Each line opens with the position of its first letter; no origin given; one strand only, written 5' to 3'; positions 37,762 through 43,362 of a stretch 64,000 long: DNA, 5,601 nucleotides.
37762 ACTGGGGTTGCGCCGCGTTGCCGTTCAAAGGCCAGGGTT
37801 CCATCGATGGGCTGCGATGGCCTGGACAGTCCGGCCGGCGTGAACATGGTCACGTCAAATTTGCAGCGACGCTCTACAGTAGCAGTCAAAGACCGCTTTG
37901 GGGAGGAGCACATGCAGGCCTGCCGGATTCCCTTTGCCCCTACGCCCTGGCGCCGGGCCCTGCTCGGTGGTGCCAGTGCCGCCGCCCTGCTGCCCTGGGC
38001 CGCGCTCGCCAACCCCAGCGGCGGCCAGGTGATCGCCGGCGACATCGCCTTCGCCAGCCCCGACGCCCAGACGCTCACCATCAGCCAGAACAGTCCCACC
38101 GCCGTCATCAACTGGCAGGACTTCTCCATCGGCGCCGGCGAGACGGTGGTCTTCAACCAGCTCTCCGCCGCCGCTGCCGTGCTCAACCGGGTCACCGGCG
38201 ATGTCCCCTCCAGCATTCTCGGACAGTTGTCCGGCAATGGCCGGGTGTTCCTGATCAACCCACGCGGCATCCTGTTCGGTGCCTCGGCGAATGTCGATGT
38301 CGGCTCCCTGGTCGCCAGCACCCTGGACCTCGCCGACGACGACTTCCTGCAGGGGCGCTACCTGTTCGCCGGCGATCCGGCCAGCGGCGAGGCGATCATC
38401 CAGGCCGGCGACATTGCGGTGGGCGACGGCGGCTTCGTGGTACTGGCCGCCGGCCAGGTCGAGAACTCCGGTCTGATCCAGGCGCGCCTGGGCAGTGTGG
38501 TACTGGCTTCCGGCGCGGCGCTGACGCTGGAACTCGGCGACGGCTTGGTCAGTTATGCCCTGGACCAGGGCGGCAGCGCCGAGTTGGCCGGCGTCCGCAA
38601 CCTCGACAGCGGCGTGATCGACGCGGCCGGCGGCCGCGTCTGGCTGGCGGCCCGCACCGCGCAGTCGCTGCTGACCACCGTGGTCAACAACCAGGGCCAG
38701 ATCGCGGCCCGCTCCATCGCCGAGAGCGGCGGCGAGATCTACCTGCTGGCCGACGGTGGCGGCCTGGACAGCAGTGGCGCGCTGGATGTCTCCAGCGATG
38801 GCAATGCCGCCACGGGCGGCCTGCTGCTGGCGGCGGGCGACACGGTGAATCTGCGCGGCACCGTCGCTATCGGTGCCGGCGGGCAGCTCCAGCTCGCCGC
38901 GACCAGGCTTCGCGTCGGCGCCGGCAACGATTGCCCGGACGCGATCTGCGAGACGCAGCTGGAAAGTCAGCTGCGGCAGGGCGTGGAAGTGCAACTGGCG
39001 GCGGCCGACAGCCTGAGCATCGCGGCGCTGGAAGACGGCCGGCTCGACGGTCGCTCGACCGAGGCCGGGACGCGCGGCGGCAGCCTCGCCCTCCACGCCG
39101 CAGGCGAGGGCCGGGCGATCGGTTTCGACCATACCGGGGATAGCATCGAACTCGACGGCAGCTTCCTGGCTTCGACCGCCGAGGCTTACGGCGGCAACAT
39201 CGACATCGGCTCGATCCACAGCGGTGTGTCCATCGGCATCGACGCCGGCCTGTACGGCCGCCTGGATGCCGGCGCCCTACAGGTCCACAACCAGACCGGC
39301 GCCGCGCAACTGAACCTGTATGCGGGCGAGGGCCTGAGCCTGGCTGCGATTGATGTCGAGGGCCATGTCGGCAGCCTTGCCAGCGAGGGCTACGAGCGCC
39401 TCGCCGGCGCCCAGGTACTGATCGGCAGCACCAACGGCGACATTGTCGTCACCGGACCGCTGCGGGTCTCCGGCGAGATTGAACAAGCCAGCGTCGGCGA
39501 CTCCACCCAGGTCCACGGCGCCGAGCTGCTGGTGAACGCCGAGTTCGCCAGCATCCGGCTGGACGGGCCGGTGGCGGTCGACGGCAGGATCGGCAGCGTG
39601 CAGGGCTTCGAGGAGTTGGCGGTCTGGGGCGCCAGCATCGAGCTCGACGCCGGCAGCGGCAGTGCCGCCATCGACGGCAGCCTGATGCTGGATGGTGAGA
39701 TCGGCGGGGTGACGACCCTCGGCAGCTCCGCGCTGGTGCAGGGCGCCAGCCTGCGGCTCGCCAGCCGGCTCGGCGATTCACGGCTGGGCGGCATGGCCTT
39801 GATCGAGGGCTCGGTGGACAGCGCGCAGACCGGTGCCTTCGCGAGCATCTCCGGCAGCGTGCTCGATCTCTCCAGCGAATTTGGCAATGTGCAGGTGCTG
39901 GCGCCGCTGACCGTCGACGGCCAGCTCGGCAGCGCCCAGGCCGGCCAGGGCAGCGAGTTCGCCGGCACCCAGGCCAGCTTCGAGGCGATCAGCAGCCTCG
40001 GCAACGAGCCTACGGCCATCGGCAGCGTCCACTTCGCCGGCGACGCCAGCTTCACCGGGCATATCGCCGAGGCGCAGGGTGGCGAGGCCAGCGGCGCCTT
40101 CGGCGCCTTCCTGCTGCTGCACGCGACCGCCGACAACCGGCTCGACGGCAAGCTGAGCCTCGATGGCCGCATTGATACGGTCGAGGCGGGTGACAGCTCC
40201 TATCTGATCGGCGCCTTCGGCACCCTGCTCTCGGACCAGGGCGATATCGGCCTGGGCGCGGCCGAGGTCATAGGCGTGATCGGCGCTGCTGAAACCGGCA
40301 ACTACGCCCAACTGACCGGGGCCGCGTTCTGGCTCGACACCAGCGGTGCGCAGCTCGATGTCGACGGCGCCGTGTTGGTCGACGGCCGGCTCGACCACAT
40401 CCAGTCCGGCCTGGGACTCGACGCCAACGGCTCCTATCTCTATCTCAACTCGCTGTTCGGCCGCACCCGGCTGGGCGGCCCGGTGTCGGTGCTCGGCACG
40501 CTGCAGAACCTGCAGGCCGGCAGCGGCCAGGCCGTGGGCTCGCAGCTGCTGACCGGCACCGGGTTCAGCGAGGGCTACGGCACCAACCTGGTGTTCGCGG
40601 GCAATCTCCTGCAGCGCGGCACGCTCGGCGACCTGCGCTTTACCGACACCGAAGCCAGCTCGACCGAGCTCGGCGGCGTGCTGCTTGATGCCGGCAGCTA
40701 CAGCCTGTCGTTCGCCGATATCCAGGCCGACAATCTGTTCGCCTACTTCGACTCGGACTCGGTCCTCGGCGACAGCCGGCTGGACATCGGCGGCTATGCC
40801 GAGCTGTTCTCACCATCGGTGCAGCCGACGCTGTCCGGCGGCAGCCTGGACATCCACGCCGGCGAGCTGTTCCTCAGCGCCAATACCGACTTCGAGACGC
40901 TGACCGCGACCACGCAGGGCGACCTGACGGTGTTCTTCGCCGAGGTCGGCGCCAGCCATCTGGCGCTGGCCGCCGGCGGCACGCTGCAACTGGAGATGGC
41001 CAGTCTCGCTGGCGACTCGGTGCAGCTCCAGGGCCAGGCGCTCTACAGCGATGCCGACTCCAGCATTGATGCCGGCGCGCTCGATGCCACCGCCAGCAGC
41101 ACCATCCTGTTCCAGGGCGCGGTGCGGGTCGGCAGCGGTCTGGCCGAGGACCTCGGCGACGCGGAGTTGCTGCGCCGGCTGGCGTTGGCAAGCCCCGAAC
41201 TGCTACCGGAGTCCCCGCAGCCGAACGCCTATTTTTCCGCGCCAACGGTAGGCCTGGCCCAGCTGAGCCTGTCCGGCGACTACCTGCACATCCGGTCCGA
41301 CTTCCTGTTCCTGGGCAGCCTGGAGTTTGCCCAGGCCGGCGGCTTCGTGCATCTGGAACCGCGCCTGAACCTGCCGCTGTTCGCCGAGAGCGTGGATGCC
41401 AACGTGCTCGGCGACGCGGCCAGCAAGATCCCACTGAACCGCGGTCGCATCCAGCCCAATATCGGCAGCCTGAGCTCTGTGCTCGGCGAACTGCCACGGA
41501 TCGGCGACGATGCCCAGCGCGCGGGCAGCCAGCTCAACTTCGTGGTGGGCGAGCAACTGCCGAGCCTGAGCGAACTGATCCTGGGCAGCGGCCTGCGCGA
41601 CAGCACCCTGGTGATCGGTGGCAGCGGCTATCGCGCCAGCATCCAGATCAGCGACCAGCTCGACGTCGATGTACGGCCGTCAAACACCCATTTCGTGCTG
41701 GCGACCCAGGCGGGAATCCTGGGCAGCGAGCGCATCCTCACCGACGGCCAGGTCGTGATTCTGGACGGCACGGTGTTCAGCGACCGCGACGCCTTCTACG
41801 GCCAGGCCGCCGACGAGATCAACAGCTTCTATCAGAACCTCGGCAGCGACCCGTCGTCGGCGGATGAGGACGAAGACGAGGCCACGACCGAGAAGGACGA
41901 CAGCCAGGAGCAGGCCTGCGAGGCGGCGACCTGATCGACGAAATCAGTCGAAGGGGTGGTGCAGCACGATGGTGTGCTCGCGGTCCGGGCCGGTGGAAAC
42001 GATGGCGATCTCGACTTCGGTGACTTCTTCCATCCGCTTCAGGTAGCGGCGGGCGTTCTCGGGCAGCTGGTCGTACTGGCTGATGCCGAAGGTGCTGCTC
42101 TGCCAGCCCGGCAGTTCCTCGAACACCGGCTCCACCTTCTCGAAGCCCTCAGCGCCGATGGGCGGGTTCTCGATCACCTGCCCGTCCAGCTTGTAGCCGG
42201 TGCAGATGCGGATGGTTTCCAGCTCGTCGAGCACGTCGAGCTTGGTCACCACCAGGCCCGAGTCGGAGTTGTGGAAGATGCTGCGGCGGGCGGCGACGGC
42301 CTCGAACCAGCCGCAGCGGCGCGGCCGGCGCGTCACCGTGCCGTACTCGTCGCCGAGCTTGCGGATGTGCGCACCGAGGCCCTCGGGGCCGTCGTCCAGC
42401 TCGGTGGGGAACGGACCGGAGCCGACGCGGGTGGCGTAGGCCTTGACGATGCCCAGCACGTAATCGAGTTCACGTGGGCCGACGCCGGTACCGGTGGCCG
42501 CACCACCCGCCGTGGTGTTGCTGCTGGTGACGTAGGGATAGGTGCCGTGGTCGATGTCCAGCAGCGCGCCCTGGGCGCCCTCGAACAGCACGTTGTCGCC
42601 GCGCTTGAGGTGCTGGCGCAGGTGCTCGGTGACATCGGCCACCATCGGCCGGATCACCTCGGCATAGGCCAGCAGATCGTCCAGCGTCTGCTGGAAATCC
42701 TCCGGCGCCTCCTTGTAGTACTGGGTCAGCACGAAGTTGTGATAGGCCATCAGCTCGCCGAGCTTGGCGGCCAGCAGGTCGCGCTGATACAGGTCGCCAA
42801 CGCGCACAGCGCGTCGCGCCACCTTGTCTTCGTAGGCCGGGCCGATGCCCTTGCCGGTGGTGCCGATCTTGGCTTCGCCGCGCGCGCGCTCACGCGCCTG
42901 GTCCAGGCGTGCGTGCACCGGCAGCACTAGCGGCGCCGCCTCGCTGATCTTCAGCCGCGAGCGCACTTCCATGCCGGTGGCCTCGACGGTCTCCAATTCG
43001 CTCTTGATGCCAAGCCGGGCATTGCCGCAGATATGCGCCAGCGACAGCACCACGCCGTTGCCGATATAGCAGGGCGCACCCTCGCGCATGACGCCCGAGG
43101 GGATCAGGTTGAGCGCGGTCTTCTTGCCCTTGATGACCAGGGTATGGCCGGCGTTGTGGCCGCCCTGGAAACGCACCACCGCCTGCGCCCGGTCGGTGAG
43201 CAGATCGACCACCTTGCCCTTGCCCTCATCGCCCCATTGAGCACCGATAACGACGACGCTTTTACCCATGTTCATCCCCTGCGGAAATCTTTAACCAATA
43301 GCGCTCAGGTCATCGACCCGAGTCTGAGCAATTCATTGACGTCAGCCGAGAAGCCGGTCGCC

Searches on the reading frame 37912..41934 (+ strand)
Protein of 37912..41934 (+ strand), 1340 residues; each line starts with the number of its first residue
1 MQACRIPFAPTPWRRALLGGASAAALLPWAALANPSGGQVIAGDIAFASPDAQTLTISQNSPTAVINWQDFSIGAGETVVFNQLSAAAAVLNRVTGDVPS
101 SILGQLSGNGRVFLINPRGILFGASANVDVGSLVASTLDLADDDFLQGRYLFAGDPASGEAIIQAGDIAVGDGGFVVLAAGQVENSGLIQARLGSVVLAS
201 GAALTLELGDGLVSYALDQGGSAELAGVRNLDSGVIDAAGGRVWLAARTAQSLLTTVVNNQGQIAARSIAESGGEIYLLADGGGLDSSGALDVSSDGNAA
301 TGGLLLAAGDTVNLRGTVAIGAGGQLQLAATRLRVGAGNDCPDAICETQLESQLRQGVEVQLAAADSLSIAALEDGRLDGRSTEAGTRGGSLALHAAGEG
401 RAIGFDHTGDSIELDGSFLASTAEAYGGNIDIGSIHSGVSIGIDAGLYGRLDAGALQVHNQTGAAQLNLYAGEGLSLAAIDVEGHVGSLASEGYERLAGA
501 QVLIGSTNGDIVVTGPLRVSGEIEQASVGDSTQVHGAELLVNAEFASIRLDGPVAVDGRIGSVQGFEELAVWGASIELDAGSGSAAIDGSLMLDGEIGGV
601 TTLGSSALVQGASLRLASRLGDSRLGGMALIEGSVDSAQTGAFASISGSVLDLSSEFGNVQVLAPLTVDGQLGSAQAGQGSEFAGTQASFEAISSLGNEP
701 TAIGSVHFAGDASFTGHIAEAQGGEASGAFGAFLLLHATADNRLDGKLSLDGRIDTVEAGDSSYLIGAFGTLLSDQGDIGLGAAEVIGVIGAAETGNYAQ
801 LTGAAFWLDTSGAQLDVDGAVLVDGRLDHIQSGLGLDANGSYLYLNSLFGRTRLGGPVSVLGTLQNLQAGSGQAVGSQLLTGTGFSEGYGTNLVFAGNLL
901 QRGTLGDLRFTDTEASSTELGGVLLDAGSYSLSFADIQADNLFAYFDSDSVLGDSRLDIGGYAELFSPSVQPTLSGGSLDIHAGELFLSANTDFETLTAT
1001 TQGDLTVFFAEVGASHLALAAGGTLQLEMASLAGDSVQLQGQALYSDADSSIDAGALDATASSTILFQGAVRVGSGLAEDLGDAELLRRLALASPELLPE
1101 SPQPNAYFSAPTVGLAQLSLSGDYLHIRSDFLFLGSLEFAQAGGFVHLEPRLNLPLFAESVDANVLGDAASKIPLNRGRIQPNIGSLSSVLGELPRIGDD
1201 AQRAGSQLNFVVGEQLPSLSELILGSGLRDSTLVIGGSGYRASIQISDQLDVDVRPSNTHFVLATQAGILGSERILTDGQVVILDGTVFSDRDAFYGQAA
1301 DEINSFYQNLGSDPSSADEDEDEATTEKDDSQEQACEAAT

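Call 84: search_protein_families(library=pfam, proteins=[window:37912-41934:+], max_evalue=0.00001)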
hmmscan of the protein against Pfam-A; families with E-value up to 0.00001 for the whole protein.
window:37912-41934:+ (1340 aa): 1 family
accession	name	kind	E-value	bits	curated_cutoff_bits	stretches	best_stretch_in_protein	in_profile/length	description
PF05860.19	TPS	-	2.6e-33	116.4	33.5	1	45-289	15-248/252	TPS secretion domain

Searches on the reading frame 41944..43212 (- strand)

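Call 84: search_protein_families(library=pfam, proteins=[window:41944-43212:-], max_evalue=0.00001)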
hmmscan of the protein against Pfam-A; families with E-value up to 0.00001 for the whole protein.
window:41944-43212:- (422 aa): 1 family
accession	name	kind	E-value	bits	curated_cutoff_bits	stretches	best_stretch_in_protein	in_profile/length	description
PF00709.27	Adenylsucc_synt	-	2.5e-159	531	27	1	1-415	15-416/416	Adenylosuccinate synthetase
